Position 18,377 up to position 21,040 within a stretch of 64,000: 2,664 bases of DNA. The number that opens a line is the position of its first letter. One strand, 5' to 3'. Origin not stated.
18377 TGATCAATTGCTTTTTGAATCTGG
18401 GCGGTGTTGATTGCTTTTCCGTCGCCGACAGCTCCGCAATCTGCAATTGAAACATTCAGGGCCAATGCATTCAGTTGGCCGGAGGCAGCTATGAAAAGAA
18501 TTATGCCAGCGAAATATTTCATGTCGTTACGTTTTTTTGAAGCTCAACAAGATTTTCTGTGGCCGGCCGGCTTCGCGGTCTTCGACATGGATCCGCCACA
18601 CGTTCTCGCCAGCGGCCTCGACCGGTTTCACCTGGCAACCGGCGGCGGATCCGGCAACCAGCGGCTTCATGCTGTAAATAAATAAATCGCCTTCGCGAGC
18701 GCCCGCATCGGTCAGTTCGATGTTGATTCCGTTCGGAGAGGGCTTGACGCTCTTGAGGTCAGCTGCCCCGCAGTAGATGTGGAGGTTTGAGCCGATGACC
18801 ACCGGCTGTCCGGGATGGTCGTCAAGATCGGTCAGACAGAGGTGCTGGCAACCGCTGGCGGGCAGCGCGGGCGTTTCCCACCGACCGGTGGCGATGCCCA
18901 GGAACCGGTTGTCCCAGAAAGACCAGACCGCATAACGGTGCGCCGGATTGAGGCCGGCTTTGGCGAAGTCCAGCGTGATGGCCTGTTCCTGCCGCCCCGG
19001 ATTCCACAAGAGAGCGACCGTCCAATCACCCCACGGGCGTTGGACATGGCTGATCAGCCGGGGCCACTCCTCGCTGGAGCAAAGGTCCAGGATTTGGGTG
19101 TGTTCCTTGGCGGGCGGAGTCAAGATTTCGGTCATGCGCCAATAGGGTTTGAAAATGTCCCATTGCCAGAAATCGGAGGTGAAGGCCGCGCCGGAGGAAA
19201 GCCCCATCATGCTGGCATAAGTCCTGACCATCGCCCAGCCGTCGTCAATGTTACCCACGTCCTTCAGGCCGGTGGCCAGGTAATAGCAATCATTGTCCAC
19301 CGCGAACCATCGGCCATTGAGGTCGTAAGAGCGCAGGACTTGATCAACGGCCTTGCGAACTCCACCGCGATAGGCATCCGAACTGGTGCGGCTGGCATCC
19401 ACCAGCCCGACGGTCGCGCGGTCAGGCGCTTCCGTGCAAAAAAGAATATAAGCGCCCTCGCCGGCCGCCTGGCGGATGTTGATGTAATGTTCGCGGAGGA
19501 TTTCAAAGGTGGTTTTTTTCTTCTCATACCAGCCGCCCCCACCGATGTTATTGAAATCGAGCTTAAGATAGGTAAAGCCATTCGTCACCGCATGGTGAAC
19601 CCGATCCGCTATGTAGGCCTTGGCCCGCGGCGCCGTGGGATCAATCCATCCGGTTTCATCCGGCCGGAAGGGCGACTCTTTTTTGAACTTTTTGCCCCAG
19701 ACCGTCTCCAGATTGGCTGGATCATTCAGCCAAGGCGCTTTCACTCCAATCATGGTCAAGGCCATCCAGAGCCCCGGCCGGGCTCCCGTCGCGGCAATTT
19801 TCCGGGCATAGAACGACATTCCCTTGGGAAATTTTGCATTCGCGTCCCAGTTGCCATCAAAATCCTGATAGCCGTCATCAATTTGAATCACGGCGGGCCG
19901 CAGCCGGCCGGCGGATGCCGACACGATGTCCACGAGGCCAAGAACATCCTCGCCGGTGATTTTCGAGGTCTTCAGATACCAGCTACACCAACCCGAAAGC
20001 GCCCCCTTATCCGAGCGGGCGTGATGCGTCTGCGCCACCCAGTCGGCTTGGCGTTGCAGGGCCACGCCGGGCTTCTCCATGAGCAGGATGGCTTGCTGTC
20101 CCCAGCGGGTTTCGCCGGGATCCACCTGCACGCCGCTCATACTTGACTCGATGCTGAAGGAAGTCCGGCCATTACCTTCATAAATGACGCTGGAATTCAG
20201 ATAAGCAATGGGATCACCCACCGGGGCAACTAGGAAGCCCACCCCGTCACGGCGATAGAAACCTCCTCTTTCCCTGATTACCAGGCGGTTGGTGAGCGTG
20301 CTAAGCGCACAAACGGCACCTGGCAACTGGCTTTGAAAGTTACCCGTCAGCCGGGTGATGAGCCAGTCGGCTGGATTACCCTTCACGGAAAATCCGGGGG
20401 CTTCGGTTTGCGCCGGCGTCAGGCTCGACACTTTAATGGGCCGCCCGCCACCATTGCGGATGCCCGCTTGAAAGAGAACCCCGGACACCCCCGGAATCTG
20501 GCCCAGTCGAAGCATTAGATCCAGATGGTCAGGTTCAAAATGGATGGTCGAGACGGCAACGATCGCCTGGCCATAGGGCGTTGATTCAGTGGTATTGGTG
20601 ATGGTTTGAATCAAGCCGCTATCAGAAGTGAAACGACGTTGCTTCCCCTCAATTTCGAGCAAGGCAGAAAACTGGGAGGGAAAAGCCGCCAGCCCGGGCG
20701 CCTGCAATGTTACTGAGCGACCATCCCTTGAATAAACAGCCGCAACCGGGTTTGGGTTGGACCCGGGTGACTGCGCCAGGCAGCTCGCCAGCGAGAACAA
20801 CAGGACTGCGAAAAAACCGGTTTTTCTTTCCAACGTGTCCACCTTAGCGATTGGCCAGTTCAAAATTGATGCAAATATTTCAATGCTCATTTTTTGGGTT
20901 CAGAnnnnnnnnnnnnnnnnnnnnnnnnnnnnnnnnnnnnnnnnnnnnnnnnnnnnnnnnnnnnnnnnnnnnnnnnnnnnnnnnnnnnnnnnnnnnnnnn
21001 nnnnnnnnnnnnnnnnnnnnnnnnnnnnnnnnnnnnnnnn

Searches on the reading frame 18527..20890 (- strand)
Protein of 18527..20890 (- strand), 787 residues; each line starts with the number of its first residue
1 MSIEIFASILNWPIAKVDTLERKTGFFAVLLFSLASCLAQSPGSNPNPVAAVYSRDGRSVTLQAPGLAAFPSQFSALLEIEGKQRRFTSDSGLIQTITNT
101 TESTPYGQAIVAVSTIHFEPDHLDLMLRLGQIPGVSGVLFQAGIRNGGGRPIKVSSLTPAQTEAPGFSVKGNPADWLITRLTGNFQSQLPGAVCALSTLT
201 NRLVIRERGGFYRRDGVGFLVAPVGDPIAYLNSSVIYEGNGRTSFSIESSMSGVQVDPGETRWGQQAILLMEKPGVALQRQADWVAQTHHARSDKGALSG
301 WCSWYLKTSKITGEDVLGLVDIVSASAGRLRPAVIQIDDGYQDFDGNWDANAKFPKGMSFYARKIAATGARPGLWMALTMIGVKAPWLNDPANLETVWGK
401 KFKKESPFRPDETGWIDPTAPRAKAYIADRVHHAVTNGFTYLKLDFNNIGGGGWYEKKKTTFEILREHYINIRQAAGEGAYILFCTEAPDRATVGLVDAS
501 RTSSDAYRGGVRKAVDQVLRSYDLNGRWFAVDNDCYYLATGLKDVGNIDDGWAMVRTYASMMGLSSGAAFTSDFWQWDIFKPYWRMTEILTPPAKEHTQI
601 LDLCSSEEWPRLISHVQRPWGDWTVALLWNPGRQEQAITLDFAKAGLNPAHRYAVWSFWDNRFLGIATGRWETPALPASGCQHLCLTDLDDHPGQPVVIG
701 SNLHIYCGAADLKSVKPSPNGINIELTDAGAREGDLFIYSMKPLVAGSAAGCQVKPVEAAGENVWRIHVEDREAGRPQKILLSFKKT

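Call 8: search_protein_families(library=pfam, proteins=[window:18527-20890:-], max_evalue=0.01)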
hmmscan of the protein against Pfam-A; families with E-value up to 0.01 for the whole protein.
window:18527-20890:- (787 aa): 1 family
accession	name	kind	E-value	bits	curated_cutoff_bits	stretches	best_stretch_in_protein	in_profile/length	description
PF17801.7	Melibiase_C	-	0.0087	16.6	22.9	0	621-683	14-68/71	Alpha galactosidase C-terminal beta sandwich domain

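Call 71: search_solved_structures(query=window:18527-20890:-, max_evalue=0.1)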
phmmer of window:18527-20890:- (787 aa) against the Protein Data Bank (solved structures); distinct sequences matched with E-value up to 0.1: 4.
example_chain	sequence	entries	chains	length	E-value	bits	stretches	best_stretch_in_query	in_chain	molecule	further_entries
6lcj_A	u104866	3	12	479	2.6e-20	75.4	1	300-505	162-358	Alpha-galactosidase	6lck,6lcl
1zy9_A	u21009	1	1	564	7e-15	57.4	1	268-506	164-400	alpha-galactosidase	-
5m0x_A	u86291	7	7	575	7.3e-15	57.4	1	268-506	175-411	Alpha-galactosidase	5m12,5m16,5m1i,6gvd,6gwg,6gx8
6gta_A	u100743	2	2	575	2e-14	55.9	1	268-503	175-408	Alpha-galactosidase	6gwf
